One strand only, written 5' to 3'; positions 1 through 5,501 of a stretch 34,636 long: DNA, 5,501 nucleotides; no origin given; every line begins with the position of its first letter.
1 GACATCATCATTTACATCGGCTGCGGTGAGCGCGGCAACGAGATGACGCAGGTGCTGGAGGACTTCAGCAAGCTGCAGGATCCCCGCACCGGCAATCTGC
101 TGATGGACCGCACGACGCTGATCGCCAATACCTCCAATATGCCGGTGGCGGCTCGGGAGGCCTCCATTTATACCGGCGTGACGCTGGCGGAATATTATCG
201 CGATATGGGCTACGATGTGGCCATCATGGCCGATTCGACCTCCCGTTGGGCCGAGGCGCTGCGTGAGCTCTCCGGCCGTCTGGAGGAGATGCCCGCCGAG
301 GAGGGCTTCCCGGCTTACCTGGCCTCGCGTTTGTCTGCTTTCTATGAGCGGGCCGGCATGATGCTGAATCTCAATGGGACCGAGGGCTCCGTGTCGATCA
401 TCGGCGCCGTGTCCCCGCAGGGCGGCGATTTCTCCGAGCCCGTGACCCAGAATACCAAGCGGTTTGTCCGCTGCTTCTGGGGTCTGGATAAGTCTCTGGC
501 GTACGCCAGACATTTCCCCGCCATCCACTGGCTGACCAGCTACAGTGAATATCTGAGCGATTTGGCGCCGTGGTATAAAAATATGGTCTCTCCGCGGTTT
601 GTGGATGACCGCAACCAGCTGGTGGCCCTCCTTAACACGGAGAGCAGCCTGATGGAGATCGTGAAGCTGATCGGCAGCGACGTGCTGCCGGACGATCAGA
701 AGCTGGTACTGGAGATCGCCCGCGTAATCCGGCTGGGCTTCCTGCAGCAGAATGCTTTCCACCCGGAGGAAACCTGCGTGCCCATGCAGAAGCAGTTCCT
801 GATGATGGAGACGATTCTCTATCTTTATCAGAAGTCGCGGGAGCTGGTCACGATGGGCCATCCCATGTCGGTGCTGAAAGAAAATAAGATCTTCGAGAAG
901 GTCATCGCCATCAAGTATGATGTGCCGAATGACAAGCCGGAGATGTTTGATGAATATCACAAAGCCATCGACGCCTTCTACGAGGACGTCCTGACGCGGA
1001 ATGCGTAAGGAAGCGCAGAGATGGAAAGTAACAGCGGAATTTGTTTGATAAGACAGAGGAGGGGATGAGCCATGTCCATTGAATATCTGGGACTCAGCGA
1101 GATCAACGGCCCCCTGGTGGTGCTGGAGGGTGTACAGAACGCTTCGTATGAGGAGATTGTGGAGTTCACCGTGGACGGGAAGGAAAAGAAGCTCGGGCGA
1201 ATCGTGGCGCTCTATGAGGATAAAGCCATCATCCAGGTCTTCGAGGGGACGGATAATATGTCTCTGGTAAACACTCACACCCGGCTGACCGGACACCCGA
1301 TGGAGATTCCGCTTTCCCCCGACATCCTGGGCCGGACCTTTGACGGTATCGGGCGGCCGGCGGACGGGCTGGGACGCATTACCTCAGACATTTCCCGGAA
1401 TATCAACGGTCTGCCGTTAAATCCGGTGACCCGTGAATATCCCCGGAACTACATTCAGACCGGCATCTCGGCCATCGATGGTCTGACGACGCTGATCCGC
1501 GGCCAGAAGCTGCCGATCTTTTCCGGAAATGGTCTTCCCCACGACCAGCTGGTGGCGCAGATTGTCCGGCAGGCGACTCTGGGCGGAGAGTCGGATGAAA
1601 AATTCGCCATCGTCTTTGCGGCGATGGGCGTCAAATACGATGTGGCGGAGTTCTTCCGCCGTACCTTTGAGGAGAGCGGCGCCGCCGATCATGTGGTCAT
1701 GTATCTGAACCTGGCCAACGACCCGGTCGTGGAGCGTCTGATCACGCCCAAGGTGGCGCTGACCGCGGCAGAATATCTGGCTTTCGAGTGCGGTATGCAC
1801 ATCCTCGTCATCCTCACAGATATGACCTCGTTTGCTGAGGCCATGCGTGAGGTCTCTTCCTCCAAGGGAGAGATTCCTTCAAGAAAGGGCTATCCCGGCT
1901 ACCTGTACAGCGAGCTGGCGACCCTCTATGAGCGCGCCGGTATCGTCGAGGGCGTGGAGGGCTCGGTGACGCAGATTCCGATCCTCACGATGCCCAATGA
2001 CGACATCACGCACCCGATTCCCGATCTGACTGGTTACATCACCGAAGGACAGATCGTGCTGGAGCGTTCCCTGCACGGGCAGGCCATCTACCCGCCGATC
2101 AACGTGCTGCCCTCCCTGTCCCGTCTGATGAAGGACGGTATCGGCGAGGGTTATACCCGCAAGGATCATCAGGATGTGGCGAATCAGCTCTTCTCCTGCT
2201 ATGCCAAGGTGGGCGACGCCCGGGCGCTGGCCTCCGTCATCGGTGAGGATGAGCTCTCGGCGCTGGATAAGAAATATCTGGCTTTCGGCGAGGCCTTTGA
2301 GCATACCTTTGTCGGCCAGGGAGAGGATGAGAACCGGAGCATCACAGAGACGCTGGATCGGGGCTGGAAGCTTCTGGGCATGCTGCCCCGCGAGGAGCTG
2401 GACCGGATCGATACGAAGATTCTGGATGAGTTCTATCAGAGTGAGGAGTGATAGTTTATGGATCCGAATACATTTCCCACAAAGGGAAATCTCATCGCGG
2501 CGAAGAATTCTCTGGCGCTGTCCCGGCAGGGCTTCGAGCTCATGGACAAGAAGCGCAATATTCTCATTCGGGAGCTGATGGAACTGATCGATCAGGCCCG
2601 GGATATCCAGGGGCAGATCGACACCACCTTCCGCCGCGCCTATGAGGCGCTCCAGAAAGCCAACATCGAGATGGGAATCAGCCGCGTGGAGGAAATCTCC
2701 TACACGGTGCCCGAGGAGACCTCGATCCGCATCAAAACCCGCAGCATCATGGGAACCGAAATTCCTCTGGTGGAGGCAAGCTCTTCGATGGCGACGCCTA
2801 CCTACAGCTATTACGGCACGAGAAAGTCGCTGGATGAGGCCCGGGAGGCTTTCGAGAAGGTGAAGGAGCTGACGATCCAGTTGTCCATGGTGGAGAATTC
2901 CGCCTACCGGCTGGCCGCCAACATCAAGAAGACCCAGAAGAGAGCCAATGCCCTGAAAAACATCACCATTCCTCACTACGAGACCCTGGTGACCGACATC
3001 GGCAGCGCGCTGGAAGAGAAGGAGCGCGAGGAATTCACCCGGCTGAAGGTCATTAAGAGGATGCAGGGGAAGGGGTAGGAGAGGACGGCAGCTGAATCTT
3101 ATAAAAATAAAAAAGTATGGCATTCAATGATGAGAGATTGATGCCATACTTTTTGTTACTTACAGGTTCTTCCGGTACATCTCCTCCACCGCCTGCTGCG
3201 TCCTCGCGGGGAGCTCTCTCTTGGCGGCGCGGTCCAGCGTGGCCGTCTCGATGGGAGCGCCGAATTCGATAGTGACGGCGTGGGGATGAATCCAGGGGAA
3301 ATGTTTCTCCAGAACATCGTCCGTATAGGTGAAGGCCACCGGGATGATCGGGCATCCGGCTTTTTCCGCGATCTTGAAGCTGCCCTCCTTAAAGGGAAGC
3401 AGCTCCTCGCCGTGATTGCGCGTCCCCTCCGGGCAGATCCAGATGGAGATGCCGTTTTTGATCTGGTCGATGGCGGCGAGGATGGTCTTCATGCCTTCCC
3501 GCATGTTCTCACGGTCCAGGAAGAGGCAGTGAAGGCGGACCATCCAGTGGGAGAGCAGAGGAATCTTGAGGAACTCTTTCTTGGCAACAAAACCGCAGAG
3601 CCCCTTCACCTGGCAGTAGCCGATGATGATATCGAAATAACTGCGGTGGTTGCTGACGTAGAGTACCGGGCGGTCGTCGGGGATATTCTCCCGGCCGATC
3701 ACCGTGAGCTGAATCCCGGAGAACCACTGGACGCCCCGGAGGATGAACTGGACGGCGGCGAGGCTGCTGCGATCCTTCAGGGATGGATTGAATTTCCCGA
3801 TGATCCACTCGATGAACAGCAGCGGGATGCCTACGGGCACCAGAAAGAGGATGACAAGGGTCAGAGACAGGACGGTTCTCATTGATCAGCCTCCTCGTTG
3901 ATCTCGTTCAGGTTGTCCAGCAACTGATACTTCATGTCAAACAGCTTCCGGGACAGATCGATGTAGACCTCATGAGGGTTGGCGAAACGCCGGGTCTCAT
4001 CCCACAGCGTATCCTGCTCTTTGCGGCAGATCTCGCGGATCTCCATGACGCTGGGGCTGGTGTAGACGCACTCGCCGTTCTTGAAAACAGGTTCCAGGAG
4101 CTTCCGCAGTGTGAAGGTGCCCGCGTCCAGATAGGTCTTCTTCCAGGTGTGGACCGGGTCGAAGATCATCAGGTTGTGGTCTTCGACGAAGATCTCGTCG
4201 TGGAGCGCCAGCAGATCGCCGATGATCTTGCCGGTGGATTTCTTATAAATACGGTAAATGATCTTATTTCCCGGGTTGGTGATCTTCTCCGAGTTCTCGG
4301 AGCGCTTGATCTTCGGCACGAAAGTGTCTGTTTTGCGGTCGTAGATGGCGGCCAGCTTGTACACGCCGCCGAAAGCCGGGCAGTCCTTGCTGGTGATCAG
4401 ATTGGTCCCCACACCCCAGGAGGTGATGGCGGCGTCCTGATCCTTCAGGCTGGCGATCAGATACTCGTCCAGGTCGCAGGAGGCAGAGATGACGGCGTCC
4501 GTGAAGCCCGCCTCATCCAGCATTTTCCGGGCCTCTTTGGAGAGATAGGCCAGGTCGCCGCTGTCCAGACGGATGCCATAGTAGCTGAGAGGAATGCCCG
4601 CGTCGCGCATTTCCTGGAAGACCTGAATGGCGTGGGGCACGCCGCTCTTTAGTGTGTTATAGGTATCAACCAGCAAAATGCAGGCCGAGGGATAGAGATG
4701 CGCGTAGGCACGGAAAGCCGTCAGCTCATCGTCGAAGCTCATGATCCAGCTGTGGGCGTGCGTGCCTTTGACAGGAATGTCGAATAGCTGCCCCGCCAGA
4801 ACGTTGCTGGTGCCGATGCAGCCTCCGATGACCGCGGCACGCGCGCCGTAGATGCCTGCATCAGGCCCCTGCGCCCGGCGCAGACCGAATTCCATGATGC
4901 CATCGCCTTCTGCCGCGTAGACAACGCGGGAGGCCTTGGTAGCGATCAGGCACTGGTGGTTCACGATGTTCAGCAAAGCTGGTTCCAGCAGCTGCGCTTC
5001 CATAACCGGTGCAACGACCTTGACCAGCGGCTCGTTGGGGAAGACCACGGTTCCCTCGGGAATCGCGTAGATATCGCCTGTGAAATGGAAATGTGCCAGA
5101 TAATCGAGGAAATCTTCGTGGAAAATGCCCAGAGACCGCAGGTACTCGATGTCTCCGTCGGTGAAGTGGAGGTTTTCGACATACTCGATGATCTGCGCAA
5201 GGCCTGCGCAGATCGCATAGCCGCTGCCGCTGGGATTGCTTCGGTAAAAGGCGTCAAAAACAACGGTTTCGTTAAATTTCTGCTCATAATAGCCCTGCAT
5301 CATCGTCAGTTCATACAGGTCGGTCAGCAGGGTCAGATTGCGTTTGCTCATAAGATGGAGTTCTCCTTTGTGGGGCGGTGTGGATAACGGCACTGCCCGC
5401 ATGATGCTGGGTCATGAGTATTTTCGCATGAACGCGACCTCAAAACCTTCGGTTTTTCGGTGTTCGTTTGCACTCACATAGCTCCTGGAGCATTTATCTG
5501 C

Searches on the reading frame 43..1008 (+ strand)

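Call 61: search_protein_families(library=pfam, proteins=[window:43-1008:+])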
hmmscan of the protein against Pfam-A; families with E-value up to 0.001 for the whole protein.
window:43-1008:+ (321 aa): 2 families
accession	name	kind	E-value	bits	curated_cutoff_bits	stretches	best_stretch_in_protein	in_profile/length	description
PF00006.31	ATP-synt_ab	-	6.1e-52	176.8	29.5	1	17-168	65-213/213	ATP synthase alpha/beta family, nucleotide-binding domain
PF22919.1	ATP-synt_VA_C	-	7.2e-23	81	24.7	1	177-268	3-91/101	C-terminal domain of V and A type ATP synthase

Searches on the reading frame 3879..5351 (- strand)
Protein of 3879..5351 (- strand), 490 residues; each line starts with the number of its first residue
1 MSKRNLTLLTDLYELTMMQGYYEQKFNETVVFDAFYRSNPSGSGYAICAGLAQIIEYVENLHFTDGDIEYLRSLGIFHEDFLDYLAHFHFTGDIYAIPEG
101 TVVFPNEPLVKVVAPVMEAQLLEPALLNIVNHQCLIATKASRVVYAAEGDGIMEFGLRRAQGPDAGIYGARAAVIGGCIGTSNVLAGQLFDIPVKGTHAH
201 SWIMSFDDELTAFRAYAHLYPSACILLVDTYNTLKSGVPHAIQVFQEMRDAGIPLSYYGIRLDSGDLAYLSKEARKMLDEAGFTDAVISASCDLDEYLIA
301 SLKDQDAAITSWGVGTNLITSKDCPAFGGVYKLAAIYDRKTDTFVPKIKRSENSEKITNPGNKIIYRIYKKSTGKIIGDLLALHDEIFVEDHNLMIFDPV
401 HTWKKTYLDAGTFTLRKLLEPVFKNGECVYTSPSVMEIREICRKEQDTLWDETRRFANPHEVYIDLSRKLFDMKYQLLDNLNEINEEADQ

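Call 9: search_protein_families(library=pfam, proteins=[window:3879-5351:-])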
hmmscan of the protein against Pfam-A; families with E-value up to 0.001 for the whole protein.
window:3879-5351:- (490 aa): 3 families
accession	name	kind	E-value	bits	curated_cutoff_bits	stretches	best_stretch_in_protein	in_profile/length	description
PF17767.7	NAPRTase_N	-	3.5e-41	140.9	32.6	1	8-131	1-125/125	Nicotinate phosphoribosyltransferase (NAPRTase) N-terminal domain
PF17956.6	NAPRTase_C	-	2e-31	109.2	23.3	1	363-474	2-111/111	Nicotinate phosphoribosyltransferase C-terminal domain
PF04095.22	NAPRTase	-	1.6e-08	35.1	20.8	1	152-320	3-180/239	Nicotinate phosphoribosyltransferase (NAPRTase) family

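Call 11: find_encoding_contigs(protein=window:3879-5351:-, flank=10000, max_places=10)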
Protein window:3879-5351:- (490 aa): no gene with exactly this product is on record in the collection.

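Call 14: find_homologous_proteins(query=window:3879-5351:-, max_evalue=1e-100)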
Query window:3879-5351:- (490 aa): 8000 proteins with E <= 1e-100 among 8000 candidates; the best 120 are listed.
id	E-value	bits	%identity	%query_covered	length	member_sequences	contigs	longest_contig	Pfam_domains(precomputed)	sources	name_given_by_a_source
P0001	0.0e+0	1128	100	100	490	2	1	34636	PF04095.23,PF17767.8,PF17956.7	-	-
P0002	0.0e+0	1105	98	100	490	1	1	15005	PF04095.23,PF17767.8,PF17956.7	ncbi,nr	ncbi:MAG: nicotinate phosphoribosyltransferase [Lachnospiraceae bacterium]|nr:nicotinate phosphoribo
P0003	0.0e+0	1103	97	100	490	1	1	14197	PF04095.23,PF17767.8,PF17956.7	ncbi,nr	ncbi:MAG: nicotinate phosphoribosyltransferase [Lachnospiraceae bacterium]|nr:nicotinate phosphoribo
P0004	0.0e+0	1100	98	100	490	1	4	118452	PF04095.23,PF17767.8,PF17956.7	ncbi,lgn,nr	ncbi:MAG: nicotinate phosphoribosyltransferase [Lachnospiraceae bacterium]|nr:nicotinate phosphoribo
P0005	1.3e-290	982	86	100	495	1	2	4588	PF04095.23,PF17767.8,PF17956.7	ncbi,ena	-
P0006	1.1e-289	979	86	100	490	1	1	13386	PF04095.23,PF17767.8,PF17956.7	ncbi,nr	ncbi:MAG: nicotinate phosphoribosyltransferase [Clostridiales bacterium]|nr:nicotinate phosphoribosy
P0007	6.0e-289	976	86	100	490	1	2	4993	PF04095.23,PF17767.8,PF17956.7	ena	-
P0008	4.5e-288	974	84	100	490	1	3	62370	PF04095.23,PF17767.8,PF17956.7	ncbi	-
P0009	5.9e-287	970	84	100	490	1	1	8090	PF04095.23,PF17767.8,PF17956.7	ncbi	-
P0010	8.8e-287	969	85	100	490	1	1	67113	PF04095.23,PF17767.8,PF17956.7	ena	-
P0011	8.0e-283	956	84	100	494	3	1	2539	PF04095.23,PF17767.8,PF17956.7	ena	-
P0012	5.9e-282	953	85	100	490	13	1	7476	PF04095.23,PF17767.8,PF17956.7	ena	-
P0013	3.6e-281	951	83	100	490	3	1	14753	PF04095.23,PF17767.8,PF17956.7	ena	-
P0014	7.4e-279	943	84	98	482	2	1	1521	PF04095.23,PF17767.8,PF17956.7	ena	-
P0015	1.8e-273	925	83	98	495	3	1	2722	PF04095.23,PF17767.8,PF17956.7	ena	-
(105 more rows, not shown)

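Call 15: find_encoding_contigs(protein=P0004, flank=10000, max_places=4)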
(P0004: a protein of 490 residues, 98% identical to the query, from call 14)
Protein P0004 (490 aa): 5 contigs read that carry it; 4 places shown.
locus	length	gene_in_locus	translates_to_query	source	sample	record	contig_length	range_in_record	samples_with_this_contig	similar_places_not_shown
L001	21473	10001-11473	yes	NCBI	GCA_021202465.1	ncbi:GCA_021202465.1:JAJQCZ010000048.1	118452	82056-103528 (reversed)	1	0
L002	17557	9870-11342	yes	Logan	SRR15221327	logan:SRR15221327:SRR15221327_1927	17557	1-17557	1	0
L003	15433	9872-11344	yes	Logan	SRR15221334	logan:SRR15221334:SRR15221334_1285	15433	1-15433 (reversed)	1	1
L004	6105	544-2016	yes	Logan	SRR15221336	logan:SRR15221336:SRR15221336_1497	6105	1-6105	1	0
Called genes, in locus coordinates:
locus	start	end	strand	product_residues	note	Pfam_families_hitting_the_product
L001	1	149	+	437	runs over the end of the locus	PF27533:CapK_C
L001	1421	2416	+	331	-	PF00535:Glycos_transf_2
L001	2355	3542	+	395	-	PF18130:ATPgrasp_N (faint), PF02655:ATP-grasp_3 (weak), PF13535:ATP-grasp_4 (weak), PF18603:LAL_C2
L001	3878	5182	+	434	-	PF01053:Cys_Met_Meta_PP, PF00155:Aminotran_1_2 (weak), PF01041:DegT_DnrJ_EryC1, PF00266:Aminotran_5 (weak)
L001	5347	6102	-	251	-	PF02698:DUF218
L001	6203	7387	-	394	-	PF02786:CPSase_L_D2 (weak)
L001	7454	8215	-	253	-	PF00756:Esterase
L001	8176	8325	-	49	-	-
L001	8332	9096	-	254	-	PF00756:Esterase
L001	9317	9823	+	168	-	PF01966:HD (weak)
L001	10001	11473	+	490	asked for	PF17767:NAPRTase_N, PF04095:NAPRTase, PF17956:NAPRTase_C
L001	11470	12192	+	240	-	PF01553:Acyltransferase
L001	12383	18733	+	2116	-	PF13306:LRR_5, PF13855:LRR_8 (faint), PF12799:LRR_4 (faint), PF13306:LRR_5, PF02368:Big_2, PF26918:Ig_Eae, PF02368:Big_2 (weak)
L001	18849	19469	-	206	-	PF01813:ATP-synt_D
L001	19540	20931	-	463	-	PF02874:ATP-synt_ab_N, PF00006:ATP-synt_ab, PF22919:ATP-synt_VA_C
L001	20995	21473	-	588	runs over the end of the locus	PF02874:ATP-synt_ab_N, PF16886:ATP-synt_ab_Xtn, PF00006:ATP-synt_ab, PF22919:ATP-synt_VA_C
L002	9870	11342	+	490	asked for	PF17767:NAPRTase_N, PF04095:NAPRTase, PF17956:NAPRTase_C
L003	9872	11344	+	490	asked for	PF17767:NAPRTase_N, PF04095:NAPRTase, PF17956:NAPRTase_C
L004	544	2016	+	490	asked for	PF17767:NAPRTase_N, PF04095:NAPRTase, PF17956:NAPRTase_C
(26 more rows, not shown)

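Call 16: find_encoding_contigs(protein=P0002, flank=5000, max_places=2)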
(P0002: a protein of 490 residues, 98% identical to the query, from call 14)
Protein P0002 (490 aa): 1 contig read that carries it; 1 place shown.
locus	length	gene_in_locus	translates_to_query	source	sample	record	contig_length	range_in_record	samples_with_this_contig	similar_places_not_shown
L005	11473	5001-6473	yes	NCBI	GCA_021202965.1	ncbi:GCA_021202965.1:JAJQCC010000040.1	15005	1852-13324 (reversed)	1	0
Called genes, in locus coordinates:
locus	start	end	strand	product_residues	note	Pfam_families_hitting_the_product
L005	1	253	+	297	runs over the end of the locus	PF12911:OppC_N, PF00528:BPD_transp_1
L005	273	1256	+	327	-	PF00005:ABC_tran, PF13304:AAA_21 (weak), PF08352:oligo_HPY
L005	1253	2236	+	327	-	PF00005:ABC_tran, PF13304:AAA_21 (faint), PF08352:oligo_HPY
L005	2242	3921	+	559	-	PF00496:SBP_bac_5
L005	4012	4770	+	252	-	PF00561:Abhydrolase_1, PF12146:Hydrolase_4, PF12697:Abhydrolase_6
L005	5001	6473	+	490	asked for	PF17767:NAPRTase_N, PF04095:NAPRTase, PF17956:NAPRTase_C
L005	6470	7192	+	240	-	PF01553:Acyltransferase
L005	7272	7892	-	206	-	PF01813:ATP-synt_D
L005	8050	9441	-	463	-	PF02874:ATP-synt_ab_N, PF00006:ATP-synt_ab, PF22919:ATP-synt_VA_C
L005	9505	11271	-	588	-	PF02874:ATP-synt_ab_N, PF16886:ATP-synt_ab_Xtn, PF00006:ATP-synt_ab, PF22919:ATP-synt_VA_C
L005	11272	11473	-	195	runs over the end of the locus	-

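Call 17: find_encoding_contigs(protein=P0003, flank=5000, max_places=2)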
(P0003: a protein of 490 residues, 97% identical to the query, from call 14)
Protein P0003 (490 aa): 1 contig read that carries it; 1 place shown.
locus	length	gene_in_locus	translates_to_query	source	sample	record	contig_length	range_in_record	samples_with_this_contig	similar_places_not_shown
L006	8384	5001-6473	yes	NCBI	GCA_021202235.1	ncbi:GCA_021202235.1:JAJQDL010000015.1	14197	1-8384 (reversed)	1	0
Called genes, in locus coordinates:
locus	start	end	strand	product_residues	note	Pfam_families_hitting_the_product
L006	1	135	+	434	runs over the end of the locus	PF01053:Cys_Met_Meta_PP, PF00155:Aminotran_1_2 (weak), PF01041:DegT_DnrJ_EryC1, PF01212:Beta_elim_lyase (faint), PF00266:Aminotran_5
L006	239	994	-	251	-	PF02698:DUF218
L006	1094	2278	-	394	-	PF02786:CPSase_L_D2 (weak)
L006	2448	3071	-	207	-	PF00756:Esterase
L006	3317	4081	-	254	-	PF00756:Esterase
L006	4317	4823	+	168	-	PF01966:HD (weak)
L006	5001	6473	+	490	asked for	PF17767:NAPRTase_N, PF04095:NAPRTase, PF17956:NAPRTase_C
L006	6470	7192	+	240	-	PF01553:Acyltransferase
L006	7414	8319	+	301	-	-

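Call 25: find_encoding_contigs(protein=P0008, flank=3000, max_places=2)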
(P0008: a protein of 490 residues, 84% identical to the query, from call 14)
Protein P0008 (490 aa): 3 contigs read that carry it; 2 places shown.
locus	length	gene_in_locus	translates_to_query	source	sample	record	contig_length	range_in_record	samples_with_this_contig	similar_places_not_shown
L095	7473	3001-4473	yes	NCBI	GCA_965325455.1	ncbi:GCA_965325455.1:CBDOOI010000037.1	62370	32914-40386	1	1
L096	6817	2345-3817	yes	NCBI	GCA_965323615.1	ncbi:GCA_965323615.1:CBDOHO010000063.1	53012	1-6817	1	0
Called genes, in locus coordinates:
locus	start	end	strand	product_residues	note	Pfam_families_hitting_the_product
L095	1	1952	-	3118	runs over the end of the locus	-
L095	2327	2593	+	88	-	PF02604:PhdYeFM_antitox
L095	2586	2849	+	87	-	PF06769:YoeB_toxin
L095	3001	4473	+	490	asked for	PF17767:NAPRTase_N, PF04095:NAPRTase (weak), PF17956:NAPRTase_C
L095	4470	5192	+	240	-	PF01553:Acyltransferase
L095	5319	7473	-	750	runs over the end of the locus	PF00361:Proton_antipo_M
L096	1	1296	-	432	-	?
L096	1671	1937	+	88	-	PF02604:PhdYeFM_antitox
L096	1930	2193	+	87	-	PF06769:YoeB_toxin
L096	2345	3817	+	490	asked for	PF17767:NAPRTase_N, PF04095:NAPRTase (weak), PF17956:NAPRTase_C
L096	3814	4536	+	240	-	PF01553:Acyltransferase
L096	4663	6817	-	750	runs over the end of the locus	PF00361:Proton_antipo_M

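Call 26: find_encoding_contigs(protein=P0010, flank=3000, max_places=2)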
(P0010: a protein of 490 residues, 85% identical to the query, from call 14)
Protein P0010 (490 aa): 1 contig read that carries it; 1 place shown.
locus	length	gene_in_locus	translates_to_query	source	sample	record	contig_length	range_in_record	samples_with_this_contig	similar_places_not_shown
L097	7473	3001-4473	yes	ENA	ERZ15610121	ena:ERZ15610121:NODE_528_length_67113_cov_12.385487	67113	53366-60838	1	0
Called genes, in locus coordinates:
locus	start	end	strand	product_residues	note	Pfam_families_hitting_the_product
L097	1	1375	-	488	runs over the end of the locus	PF03734:YkuD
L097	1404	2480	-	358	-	PF13308:YARHG, PF14628:DUF4454 (weak)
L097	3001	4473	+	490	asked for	PF17767:NAPRTase_N, PF04095:NAPRTase (weak), PF17956:NAPRTase_C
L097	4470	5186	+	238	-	PF01553:Acyltransferase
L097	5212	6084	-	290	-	-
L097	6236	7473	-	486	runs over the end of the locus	PF01841:Transglut_core (weak)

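Call 27: find_encoding_contigs(protein=P0006, flank=3000, max_places=2)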
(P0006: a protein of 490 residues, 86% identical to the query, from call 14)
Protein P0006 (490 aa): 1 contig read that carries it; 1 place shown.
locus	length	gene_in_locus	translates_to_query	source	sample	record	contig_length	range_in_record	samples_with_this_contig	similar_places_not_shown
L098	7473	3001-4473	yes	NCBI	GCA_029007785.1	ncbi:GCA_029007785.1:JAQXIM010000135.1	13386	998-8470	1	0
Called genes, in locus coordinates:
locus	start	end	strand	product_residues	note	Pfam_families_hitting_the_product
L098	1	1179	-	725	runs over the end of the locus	PF00133:tRNA-synt_1, PF01406:tRNA-synt_1e (faint), PF09334:tRNA-synt_1g, PF08264:Anticodon_1 (faint)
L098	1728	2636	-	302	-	PF03547:Mem_trans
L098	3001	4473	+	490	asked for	PF17767:NAPRTase_N, PF04095:NAPRTase, PF17956:NAPRTase_C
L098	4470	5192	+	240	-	PF01553:Acyltransferase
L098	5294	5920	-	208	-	PF01813:ATP-synt_D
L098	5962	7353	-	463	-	PF02874:ATP-synt_ab_N, PF00006:ATP-synt_ab, PF22919:ATP-synt_VA_C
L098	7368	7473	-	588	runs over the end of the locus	PF02874:ATP-synt_ab_N, PF16886:ATP-synt_ab_Xtn, PF00006:ATP-synt_ab, PF22919:ATP-synt_VA_C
